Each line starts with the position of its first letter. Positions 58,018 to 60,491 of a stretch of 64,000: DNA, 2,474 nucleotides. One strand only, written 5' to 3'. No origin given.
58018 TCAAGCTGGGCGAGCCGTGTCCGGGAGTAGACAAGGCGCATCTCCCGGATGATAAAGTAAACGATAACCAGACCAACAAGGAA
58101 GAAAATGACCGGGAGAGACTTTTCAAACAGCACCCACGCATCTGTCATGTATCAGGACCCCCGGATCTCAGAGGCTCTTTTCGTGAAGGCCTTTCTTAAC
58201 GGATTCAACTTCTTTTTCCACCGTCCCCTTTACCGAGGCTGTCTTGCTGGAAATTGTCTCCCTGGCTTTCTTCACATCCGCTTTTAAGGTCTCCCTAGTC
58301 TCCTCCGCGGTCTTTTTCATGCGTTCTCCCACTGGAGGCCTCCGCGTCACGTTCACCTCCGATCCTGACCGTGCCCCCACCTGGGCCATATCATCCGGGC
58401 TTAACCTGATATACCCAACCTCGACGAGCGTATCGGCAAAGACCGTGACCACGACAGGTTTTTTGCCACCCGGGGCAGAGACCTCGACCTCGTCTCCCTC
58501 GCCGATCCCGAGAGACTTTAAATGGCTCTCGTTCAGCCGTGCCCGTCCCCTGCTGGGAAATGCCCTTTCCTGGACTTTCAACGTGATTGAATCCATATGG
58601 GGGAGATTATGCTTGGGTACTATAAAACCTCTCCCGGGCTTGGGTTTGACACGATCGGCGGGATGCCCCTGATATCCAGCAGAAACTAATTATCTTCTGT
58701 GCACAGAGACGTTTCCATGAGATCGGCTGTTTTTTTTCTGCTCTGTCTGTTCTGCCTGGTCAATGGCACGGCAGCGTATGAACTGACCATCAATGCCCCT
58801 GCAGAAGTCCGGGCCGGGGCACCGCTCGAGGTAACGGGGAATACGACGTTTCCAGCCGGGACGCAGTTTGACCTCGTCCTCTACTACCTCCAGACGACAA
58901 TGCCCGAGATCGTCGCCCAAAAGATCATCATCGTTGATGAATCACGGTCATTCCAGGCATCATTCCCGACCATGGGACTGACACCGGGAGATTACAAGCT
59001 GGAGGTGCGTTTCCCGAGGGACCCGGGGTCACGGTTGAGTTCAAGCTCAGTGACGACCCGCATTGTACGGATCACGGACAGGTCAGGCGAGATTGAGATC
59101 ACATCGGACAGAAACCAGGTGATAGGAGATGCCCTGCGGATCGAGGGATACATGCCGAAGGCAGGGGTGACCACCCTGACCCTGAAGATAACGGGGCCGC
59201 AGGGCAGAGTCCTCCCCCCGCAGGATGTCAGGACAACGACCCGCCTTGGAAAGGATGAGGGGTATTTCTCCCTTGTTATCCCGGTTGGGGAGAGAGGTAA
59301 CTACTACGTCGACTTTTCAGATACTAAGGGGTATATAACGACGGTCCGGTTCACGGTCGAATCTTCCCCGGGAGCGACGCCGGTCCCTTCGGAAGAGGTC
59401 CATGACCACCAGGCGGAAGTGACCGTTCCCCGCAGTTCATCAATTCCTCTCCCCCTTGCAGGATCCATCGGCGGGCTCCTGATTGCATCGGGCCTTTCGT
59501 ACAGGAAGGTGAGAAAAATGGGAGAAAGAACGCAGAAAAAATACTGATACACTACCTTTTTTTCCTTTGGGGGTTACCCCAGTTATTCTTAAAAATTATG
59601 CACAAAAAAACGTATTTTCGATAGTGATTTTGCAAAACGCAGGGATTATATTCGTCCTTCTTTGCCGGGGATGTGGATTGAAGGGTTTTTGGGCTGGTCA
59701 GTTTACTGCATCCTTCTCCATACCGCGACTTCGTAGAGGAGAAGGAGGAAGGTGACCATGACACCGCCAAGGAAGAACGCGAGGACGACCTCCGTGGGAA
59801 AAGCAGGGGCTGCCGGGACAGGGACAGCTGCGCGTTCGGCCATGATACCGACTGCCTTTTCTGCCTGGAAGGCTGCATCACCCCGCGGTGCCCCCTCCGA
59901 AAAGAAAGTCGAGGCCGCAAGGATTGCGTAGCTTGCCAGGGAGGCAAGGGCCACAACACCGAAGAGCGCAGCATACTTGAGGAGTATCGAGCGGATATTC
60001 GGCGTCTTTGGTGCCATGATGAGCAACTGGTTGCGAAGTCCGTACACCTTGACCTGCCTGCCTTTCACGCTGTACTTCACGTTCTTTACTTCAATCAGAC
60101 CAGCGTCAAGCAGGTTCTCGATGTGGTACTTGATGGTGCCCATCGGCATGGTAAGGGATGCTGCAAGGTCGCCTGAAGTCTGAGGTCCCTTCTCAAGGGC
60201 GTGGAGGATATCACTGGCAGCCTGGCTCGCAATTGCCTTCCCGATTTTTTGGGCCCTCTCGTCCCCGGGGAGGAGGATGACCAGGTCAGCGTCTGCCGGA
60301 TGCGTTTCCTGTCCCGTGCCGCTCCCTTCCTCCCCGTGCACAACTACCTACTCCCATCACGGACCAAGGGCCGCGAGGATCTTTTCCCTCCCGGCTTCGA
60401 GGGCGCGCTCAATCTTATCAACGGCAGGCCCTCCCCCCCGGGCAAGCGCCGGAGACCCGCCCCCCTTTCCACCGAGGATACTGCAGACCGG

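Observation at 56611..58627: Six-gene, translationally coupled operon of small coiled-coil / TM / zinc-ribbon proteins headed by a stand-alone Cdc48-N-like domain: best candidate for an undescribed system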

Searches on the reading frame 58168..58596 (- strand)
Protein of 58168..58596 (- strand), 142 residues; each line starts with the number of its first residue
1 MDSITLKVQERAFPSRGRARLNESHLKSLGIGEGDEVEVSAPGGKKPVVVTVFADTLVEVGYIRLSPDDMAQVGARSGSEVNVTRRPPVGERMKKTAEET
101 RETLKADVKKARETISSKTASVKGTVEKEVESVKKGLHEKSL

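Call 3: search_protein_families(library=pfam, proteins=[window:58168-58596:-], max_evalue=1)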
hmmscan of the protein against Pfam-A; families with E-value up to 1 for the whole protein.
window:58168-58596:- (142 aa): 8 families
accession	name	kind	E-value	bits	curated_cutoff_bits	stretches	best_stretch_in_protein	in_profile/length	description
PF01568.27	Molydop_binding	-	4.6e-07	30.3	26.8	1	6-53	19-66/110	Molydopterin dinucleotide binding domain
PF02359.24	CDC48_N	-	2e-06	28.4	35.1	2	6-55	2-50/85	Cell division protein 48 (CDC48), N-terminal domain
PF04023.20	FeoA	-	0.00018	21.9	23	1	24-58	26-60/74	FeoA domain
PF01442.23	Apolipoprotein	-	0.00051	20.2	90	1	91-136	18-63/190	Apolipoprotein A1/A4/E domain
PF04014.23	MazE_antitoxin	-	0.004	17.5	24.7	1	27-49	18-39/48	Antidote-toxin recognition MazE, bacterial antitoxin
PF12732.12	YtxH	-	0.08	13.8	37.5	1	95-135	21-68/71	YtxH-like protein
PF20072.4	DUF6468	-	0.093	13.3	26.9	1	92-113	28-49/76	Domain of unknown function (DUF6468)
PF09769.14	ApoO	-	0.16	12.3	31.4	1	93-134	9-46/131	Apolipoprotein O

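Call 4: search_protein_families(library=ncbifam, proteins=[window:58168-58596:-], max_evalue=1)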
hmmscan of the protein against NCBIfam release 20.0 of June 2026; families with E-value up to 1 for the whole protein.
window:58168-58596:- (142 aa): 5 families
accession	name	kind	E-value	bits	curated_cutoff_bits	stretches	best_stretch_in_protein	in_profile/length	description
NF042908.1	FMD_DH_FwdD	exception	0.00039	20.5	175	1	20-52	34-65/129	tungsten-dependent formylmethanofuran dehydrogenase subunit FwdD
NF040480.1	CGLAU_01105_fam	hypoth_equivalog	0.011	15.9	45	1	93-139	90-134/179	CGLAU_01105 family protein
TIGR01439.1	lp_hng_hel_AbrB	domain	0.013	15.2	28.3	1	28-45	19-37/44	transcriptional regulator, AbrB family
NF006293.0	PRK08476.1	equivalog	0.032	14.4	118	1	89-140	64-115/141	F0F1 ATP synthase subunit B'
NF053681.1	divisome_ZapJ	equivalog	0.083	12.7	100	1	82-125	61-104/199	divisome accessory protein ZapJ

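Call 27: search_solved_structures(query=A6, max_evalue=1, show_alignments=2)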
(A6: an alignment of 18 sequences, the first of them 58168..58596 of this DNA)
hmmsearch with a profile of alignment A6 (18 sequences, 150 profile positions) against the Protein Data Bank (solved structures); distinct sequences matched with E-value up to 1: 27.
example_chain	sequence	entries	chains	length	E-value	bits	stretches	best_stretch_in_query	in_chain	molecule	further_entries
7du7_A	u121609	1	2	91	3.6e-06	30.5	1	3-85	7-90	mkDPBB_sym1 protein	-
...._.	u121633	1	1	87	3.6e-05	27.2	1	15-84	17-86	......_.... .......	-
7di1_A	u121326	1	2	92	8.9e-05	25.9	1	4-86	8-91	mkDPBB_sym_86 protein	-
7dvc_A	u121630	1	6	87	9.2e-05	25.9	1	5-84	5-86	reDPBB_sym1 protein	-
7dg9_A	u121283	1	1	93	0.00017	25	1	3-85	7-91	Cell division control protein 48, AAA family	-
7dww_B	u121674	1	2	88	0.0002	24.8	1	19-85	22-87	msDPBB_sym2 protein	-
7du6_A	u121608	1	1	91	0.00027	24.4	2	20-85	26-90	mkDPBB_sym2 protein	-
7dvh_A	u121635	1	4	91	0.00027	24.4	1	16-85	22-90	reDPBB_sym4 protein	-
7di0_A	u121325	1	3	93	0.0068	19.8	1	4-86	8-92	apDPBB_sym_79 protein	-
9m4g_A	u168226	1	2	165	0.014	18.8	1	20-89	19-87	Cell division control protein 48 homolog A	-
1cz4_A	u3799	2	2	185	0.02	18.3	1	13-93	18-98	VCP-LIKE ATPASE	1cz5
9uw1_A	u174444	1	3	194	0.02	18.3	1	20-89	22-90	Cell division control protein 48 homolog A,Plant UBX domain-containing protein 5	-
7dbo_A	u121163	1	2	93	0.021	18.2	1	13-86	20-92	VCP-like ATPase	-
7dg7_A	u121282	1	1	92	0.023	18.1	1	4-85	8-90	ATPase of the AAA+ class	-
9v9o_A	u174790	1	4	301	0.047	17.1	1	20-89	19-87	Cell division control protein 48 homolog A,Plant UBX domain-containing protein 5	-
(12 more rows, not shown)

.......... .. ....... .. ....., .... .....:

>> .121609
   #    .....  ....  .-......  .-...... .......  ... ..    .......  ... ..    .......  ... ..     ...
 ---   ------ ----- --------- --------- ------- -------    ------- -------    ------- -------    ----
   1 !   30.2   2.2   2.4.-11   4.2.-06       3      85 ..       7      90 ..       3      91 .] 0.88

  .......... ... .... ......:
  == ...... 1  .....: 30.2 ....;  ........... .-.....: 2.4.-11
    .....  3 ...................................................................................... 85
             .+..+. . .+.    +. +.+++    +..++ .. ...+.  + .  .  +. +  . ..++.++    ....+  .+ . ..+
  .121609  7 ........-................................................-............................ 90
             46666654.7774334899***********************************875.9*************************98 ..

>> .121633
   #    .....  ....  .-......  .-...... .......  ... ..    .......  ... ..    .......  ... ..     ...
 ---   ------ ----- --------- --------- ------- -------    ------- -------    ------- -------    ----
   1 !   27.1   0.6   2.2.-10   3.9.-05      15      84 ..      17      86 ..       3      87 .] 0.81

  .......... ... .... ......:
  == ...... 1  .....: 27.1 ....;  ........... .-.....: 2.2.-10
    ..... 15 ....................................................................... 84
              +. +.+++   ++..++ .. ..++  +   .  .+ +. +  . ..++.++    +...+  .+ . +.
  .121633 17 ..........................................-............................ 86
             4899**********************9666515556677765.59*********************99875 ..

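Call 72: find_homologous_proteins(query=A6, max_evalue=0.001)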
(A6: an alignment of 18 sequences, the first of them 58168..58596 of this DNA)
Query A6 (18 sequences) (142 aa, profile of the alignment): 249 proteins with E <= 0.001 among 4064 candidates; the best 120 are listed.
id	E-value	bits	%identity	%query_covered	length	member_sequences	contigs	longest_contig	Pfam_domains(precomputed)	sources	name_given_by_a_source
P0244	7.4e-60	219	48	100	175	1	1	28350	PF02359.25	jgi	-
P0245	8.6e-60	219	48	100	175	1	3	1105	PF02359.25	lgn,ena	-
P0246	1.4e-59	218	51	100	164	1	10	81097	PF02359.25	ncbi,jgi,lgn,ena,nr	ncbi:MAG: hypothetical protein A4E37_00525 [Methanoregulaceae archaeon PtaB.Bin056]|jgi:hypothetical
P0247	2.5e-59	218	51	100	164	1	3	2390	PF02359.25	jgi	-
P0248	1.2e-58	215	50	100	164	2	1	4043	PF02359.25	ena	-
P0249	2.9e-58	214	56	96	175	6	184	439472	PF02359.25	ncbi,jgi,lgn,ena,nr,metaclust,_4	ncbi:MAG: hypothetical protein A4E36_00676 [Methanoregulaceae archaeon PtaB.Bin009]|jgi:formylmethan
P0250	8.4e-58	213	48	100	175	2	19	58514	PF02359.25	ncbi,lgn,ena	-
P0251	1.0e-57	212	43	100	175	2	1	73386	PF02359.25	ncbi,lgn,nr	ncbi:MAG: hypothetical protein MUC66_05670 [Methanolinea sp.]|nr:hypothetical protein [Methanolinea 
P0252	1.4e-57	212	52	100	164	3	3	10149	PF02359.25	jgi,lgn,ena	-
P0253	2.1e-57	211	69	100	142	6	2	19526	PF02359.25,PF01568.28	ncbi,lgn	-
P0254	4.1e-57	210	68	100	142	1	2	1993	PF02359.25,PF01568.28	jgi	jgi:formylmethanofuran dehydrogenase subunit D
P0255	1.3e-54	202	70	100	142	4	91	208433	PF02359.25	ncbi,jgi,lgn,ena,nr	ncbi:MAG TPA: hypothetical protein PK445_03520 [Methanolinea sp.]|jgi:formylmethanofuran dehydrogena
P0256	2.8e-54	201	65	100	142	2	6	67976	PF02359.25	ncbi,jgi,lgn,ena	-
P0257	5.8e-54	200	65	100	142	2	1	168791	PF02359.25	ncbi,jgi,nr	ncbi:MAG: hypothetical protein QHH04_00240 [Methanolinea sp.]|jgi:formylmethanofuran dehydrogenase s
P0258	9.6e-54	200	100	100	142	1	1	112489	PF02359.25,PF01568.28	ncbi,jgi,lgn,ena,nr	ncbi:MAG: hypothetical protein NQU46_05605 [Methanolinea sp.]|nr:hypothetical protein [Methanolinea 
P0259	2.4e-53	198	68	100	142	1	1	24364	PF02359.25,PF01568.28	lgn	-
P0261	3.1e-53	198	52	100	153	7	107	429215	PF02359.25,PF04023.21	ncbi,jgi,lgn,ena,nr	ncbi:MAG: hypothetical protein A4E38_01223 [Methanoregulaceae archaeon PtaB.Bin108]|nr:MAG: hypothet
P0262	5.3e-53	197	53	95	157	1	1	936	PF02359.25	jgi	jgi:formylmethanofuran dehydrogenase subunit D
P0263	5.4e-53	197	47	67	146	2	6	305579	PF02359.25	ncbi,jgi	ncbi:hypothetical protein [Methanogenium cariaci]|jgi:hypothetical protein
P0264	6.5e-53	197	41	81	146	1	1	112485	PF02359.25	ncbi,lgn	-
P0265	7.0e-53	197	40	81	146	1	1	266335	PF02359.25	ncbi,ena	-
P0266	9.8e-53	196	42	96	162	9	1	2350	PF02359.25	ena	-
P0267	1.0e-52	196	45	81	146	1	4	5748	PF02359.25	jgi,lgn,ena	-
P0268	1.5e-52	196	41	98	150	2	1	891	PF02359.25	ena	-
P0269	1.9e-52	195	52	100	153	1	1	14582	PF02359.25,PF04023.21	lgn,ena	-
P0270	2.0e-52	195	44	81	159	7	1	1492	PF02359.25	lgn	-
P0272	2.7e-52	195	43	96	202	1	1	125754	PF02359.25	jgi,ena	-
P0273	2.7e-52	195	44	81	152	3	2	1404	PF02359.25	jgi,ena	-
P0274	3.3e-52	195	55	95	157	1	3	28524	PF02359.25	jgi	jgi:hypothetical protein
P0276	3.7e-52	194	40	98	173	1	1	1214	PF02359.25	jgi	jgi:formylmethanofuran dehydrogenase subunit D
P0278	5.0e-52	194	51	95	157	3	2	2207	PF02359.25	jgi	jgi:bifunctional DNA-binding transcriptional regulator/antitoxin component of YhaV-PrlF toxin-antito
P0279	5.8e-52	194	39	81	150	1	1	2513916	PF02359.25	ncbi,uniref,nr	ncbi:hypothetical protein L1S32_05725 [Methanogenium sp. S4BF]|uniref:hypothetical protein n=1 Tax=M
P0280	7.7e-52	193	67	100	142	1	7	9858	PF02359.25,PF01568.28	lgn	-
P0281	1.3e-51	193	47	64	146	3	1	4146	PF02359.25,PF01568.28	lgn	-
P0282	1.4e-51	193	40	89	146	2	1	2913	PF02359.25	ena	-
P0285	4.2e-51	191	39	81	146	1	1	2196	PF02359.25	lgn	-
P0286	4.4e-51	191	43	81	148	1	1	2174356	PF02359.25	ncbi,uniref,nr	ncbi:hypothetical protein L0665_03430 [Methanogenium marinum]|uniref:CDC48 N-terminal subdomain doma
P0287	5.9e-51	191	51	95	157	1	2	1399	PF02359.25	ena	-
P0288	5.9e-51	191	47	100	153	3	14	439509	PF02359.25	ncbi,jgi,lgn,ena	jgi:bifunctional DNA-binding transcriptional regulator/antitoxin component of YhaV-PrlF toxin-antito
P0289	1.8e-50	189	45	72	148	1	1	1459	PF02359.25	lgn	-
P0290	1.9e-50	189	45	74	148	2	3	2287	PF02359.25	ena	-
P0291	3.1e-50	188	43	81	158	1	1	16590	PF02359.25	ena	-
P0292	4.4e-50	188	40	98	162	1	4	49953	PF02359.25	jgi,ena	jgi:hypothetical protein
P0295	1.8e-49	186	38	81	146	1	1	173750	PF02359.25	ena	-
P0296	4.4e-49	184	49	70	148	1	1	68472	PF02359.25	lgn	-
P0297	8.0e-49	184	40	96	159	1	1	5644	PF02359.25,PF01568.28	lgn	-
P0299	1.5e-48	183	58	100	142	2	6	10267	PF02359.25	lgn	-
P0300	1.7e-48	183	39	83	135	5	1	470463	PF02359.25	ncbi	-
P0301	5.6e-48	181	41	81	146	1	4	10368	PF02359.25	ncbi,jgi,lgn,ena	-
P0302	5.8e-48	181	38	83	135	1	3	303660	PF02359.25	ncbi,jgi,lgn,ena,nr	ncbi:MAG TPA: hypothetical protein ENN85_05560 [Methanoculleus sp.]|nr:hypothetical protein [Methano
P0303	8.0e-48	180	49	96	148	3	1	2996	PF02359.25,PF04023.21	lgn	-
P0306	5.6e-47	178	36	95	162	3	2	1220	PF02359.25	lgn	-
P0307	6.8e-47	177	43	81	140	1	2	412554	PF02359.25,PF01568.28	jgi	-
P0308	6.9e-47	177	49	96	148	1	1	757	PF02359.25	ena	-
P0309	7.9e-47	177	38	100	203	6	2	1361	PF02359.25,PF01568.28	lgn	-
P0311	1.8e-46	176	36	82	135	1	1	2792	PF02359.25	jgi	jgi:hypothetical protein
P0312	2.5e-46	175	37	95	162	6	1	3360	PF02359.25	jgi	jgi:formylmethanofuran dehydrogenase subunit D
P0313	3.6e-46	175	38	73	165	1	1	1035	PF02359.25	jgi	jgi:hypothetical protein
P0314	3.7e-46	175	38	100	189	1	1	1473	PF02359.25,PF01568.28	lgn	-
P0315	7.6e-46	174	34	82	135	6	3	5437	PF02359.25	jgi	jgi:hypothetical protein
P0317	2.3e-45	172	37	76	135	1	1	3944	PF02359.25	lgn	-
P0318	4.5e-45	171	37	76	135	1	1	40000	PF02359.25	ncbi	-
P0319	1.2e-44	170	39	100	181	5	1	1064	PF02359.25,PF01568.28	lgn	-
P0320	2.8e-44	169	42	77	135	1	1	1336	PF02359.25,PF01568.28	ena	-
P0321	2.8e-44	169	40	72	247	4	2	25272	PF02359.25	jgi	jgi:hypothetical protein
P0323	4.7e-44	168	39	95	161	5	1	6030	PF02359.25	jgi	jgi:hypothetical protein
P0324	1.0e-43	167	38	81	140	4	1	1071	PF02359.25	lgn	-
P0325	1.3e-43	167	38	84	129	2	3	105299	PF02359.25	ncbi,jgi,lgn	jgi:hypothetical protein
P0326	2.0e-43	166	46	73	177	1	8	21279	PF02359.25,PF01568.28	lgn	-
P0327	1.1e-42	164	41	95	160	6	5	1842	PF02359.25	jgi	jgi:hypothetical protein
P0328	2.6e-42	162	36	94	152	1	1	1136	PF02359.25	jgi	jgi:formylmethanofuran dehydrogenase subunit D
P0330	5.2e-42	161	43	99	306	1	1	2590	PF02080.27,PF02359.25,PF01442.24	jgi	-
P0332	7.1e-42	161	38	95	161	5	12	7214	PF02359.25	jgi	jgi:hypothetical protein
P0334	9.3e-42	161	38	95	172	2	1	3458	PF02359.25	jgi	jgi:hypothetical protein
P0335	1.6e-41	160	38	89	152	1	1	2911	PF02359.25,PF01568.28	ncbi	-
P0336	1.7e-41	160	33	87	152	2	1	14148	PF02359.25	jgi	-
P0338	2.6e-41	159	38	93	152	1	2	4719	PF02359.25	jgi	jgi:anaerobic selenocysteine-containing dehydrogenase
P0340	3.8e-41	159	44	93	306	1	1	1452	PF02080.27,PF02359.25,PF01442.24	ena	-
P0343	9.9e-41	157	35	94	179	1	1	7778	PF02359.25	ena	-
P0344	1.1e-40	157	42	77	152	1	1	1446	PF02359.25,PF01568.28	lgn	-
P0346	1.6e-40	157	43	95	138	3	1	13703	PF02359.25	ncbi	ncbi:MAG: hypothetical protein AYK19_21940, partial [Theionarchaea archaeon DG-70-1]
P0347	2.2e-40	156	37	89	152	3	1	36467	PF02359.25,PF01568.28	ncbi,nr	ncbi:MAG: hypothetical protein GKC07_03960 [Methanomicrobiales archaeon]|nr:hypothetical protein [Me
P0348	2.4e-40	156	36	92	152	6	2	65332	PF02359.25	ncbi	-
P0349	2.6e-40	156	35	94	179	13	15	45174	PF02359.25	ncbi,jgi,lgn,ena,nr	ncbi:MAG TPA: hypothetical protein HA256_01015 [Methanoregulaceae archaeon]|nr:hypothetical protein 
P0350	2.8e-40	156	36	87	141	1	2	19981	PF02359.25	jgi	jgi:hypothetical protein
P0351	2.9e-40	156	34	87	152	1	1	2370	PF02359.25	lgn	-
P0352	3.3e-40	156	36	95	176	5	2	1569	PF02359.25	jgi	jgi:hypothetical protein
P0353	3.7e-40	155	35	92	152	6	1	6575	PF02359.25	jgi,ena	-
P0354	3.9e-40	155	35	80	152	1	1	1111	PF02359.25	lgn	-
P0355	4.6e-40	155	56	100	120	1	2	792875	PF02359.25,PF01568.28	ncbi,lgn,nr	ncbi:MAG: hypothetical protein QXL43_00995 [Methanolinea sp.]|nr:hypothetical protein [Methanolinea 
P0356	4.9e-40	155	32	94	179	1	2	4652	PF02359.25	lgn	-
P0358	5.3e-40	155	37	92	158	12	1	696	PF02359.25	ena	-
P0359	1.1e-39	154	39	59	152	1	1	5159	PF02359.25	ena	-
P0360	1.1e-39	154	35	92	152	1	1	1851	PF02359.25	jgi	jgi:formylmethanofuran dehydrogenase subunit D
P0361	1.2e-39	154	36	87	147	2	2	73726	PF02359.25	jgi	jgi:anaerobic selenocysteine-containing dehydrogenase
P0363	1.2e-39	154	37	89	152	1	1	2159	PF02359.25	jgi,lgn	jgi:anaerobic selenocysteine-containing dehydrogenase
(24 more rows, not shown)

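Call 90: search_protein_families(library=padloc, proteins=[window:58168-58596:-], max_evalue=0.01)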
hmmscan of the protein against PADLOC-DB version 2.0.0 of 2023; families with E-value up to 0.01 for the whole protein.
window:58168-58596:- (142 aa): 0 families

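Call 91: search_protein_families(library=phrogs, proteins=[window:58168-58596:-], max_evalue=0.01)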
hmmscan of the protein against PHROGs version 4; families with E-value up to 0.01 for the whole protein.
window:58168-58596:- (142 aa): 0 families

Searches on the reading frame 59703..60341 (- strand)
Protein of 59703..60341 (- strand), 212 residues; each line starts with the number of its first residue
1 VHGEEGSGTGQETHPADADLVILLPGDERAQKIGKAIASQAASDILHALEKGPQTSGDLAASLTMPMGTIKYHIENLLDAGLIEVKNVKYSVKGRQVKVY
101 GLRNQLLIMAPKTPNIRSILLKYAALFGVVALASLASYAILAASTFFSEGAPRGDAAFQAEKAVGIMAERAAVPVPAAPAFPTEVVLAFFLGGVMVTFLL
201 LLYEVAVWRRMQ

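Call 31: search_protein_families(library=pfam, proteins=[window:59703-60341:-], max_evalue=0.01)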
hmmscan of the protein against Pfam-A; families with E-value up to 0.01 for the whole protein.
window:59703-60341:- (212 aa): 8 families
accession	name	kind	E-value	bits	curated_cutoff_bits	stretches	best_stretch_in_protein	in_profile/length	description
PF12840.13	HTH_20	-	4.2e-11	43.1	27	1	42-85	6-50/51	Helix-turn-helix domain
PF01022.26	HTH_5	-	2.7e-09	37.2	22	1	42-84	4-46/47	Bacterial regulatory protein, arsR family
PF05331.17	DUF742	-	0.00026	21.2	27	1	35-91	38-93/114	Protein of unknown function (DUF742)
PF24267.1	HVO_1552_C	-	0.00041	20.9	27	1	115-210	10-98/98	HVO_1552, C-terminal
PF12802.13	MarR_2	-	0.00088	19.8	27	1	41-85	6-52/61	MarR family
PF25213.1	HVO_A0261_N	-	0.004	17.4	35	1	36-92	7-63/86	HVO_A0261 N-terminal domain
PF24270.1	HTH_Cmi2_C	-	0.0059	17.3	27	1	30-88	65-123/125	Cmi2, C-terminal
PF13412.12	HTH_24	-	0.0072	16.3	21.9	0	45-84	8-48/48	Winged helix-turn-helix DNA-binding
